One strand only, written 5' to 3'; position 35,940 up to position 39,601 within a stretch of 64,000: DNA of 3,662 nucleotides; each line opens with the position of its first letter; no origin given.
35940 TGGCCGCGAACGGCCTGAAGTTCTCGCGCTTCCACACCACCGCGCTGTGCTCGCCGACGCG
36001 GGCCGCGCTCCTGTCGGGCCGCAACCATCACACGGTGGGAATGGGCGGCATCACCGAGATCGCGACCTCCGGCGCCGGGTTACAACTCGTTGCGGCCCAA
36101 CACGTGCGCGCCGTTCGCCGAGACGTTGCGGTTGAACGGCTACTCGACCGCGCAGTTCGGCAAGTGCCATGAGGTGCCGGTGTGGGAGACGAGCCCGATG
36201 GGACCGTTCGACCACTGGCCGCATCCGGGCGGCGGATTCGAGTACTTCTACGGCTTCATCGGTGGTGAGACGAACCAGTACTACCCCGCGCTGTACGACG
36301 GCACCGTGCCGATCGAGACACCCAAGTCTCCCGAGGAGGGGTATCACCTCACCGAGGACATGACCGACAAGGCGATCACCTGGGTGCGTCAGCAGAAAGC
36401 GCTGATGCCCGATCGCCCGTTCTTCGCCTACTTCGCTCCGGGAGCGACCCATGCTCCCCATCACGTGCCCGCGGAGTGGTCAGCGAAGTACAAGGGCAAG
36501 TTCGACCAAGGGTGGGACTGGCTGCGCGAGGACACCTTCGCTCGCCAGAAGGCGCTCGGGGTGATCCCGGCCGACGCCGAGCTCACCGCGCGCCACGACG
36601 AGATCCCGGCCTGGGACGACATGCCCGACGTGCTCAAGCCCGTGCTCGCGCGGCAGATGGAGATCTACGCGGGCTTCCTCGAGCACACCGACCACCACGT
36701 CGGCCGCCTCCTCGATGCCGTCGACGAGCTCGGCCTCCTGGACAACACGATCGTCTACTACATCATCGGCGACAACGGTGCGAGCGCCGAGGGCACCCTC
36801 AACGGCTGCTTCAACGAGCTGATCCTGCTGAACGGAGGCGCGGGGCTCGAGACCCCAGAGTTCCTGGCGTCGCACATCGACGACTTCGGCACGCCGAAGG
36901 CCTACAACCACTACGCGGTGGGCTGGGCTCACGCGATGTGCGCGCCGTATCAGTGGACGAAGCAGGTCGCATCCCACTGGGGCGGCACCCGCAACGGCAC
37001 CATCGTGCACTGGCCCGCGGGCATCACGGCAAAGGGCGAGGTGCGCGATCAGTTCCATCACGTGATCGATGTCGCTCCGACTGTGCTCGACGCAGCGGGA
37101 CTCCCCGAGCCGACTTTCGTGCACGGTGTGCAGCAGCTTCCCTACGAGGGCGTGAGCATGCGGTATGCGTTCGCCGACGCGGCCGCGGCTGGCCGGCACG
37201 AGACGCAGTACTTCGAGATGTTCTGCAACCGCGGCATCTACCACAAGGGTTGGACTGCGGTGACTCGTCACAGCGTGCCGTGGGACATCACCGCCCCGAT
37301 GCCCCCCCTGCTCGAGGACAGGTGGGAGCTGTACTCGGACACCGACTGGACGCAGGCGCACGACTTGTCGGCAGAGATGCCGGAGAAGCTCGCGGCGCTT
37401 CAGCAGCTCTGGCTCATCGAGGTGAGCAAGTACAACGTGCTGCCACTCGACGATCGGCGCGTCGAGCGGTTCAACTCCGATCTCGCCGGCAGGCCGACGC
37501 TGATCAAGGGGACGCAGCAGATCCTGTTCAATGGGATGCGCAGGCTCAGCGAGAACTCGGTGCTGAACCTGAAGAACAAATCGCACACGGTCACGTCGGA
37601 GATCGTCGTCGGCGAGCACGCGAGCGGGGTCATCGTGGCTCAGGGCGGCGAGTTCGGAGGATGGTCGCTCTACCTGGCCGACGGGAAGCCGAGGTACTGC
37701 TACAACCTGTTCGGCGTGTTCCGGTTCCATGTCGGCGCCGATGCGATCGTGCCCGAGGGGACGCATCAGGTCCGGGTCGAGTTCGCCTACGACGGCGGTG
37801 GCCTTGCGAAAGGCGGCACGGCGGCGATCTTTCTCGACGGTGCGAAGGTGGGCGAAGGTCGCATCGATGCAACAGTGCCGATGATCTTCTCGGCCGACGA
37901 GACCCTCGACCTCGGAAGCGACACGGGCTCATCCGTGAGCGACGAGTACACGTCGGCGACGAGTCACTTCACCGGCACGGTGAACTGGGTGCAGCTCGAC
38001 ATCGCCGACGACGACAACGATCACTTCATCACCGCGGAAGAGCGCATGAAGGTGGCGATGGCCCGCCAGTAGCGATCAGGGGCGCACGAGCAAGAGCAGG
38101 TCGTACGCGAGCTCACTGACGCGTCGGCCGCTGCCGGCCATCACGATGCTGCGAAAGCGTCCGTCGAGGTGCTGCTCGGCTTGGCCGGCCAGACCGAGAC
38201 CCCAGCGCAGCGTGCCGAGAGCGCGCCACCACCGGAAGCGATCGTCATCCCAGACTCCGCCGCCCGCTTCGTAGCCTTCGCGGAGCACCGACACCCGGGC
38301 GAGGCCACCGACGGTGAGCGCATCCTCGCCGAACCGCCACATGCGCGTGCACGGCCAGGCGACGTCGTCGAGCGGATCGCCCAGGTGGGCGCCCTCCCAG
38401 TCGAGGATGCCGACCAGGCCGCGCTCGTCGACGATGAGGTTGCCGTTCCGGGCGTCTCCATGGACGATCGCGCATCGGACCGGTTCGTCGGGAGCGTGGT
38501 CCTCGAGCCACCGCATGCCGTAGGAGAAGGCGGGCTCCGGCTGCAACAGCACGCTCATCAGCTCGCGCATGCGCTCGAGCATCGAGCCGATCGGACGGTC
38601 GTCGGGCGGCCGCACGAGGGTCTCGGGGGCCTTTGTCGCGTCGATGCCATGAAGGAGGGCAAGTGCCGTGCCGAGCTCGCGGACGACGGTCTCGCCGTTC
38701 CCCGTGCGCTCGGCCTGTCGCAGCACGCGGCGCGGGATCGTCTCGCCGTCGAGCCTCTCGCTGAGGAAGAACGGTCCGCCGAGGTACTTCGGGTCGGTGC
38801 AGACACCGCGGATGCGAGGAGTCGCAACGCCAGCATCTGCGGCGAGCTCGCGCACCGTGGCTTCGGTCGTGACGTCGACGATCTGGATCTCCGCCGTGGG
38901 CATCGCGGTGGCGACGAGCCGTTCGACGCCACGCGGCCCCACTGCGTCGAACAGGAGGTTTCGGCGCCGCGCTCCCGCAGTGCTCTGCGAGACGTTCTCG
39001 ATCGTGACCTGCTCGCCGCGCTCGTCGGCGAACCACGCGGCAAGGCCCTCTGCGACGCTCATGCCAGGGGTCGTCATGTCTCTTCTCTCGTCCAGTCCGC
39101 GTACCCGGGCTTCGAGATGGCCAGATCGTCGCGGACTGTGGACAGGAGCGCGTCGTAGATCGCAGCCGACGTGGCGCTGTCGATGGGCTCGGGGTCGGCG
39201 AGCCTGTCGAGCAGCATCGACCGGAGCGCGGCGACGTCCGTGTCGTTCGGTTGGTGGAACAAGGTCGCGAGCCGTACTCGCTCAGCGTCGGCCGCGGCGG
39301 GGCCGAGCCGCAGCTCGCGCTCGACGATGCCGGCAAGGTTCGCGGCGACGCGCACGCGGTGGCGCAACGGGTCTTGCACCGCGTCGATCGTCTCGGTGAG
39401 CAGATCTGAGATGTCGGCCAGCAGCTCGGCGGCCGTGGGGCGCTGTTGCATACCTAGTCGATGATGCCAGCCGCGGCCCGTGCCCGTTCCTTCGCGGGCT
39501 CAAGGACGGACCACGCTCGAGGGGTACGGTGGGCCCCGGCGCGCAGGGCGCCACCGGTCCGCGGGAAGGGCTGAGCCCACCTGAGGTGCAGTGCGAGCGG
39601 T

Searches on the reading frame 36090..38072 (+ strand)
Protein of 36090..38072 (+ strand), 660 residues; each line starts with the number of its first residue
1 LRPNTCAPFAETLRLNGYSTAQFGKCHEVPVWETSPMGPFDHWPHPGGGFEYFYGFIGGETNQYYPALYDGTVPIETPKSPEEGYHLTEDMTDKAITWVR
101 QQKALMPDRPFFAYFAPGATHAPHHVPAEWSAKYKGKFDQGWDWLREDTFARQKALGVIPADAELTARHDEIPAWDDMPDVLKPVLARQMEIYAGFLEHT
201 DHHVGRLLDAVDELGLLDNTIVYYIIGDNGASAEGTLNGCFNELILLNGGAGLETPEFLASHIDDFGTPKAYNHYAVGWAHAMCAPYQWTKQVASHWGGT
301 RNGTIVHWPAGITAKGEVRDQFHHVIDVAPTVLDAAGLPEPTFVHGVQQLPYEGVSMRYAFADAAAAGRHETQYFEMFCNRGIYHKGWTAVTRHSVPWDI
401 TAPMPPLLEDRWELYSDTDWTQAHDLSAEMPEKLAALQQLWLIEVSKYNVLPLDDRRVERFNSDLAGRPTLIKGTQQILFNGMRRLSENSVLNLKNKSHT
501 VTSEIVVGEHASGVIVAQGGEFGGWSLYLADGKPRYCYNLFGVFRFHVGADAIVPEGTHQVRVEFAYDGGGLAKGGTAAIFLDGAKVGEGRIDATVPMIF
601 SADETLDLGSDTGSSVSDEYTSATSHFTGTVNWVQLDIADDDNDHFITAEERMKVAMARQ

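Call 81: search_protein_families(library=pfam, proteins=[window:36090-38072:+], max_evalue=0.00001)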
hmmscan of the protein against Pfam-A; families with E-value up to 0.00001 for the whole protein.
window:36090-38072:+ (660 aa): 1 family
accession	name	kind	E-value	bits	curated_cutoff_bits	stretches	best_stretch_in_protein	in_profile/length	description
PF00884.28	Sulfatase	-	3.1e-42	145.4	25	1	3-337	77-300/301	Sulfatase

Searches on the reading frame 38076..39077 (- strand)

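Call 81: search_protein_families(library=pfam, proteins=[window:38076-39077:-], max_evalue=0.00001)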
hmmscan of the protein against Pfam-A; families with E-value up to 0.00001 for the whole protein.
window:38076-39077:- (333 aa): 1 family
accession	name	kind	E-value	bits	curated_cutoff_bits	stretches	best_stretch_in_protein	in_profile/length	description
PF01636.29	APH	-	7e-27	95.1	23.2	1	53-262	22-228/239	Phosphotransferase enzyme family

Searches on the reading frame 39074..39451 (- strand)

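Call 81: search_protein_families(library=pfam, proteins=[window:39074-39451:-], max_evalue=0.00001)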
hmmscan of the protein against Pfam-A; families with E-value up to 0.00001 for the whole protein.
window:39074-39451:- (125 aa): 1 family
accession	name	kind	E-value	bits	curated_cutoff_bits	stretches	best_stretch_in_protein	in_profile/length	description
PF19802.4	DUF6285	-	1.4e-17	64.5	28.1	1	25-117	3-91/91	Domain of unknown function (DUF6285)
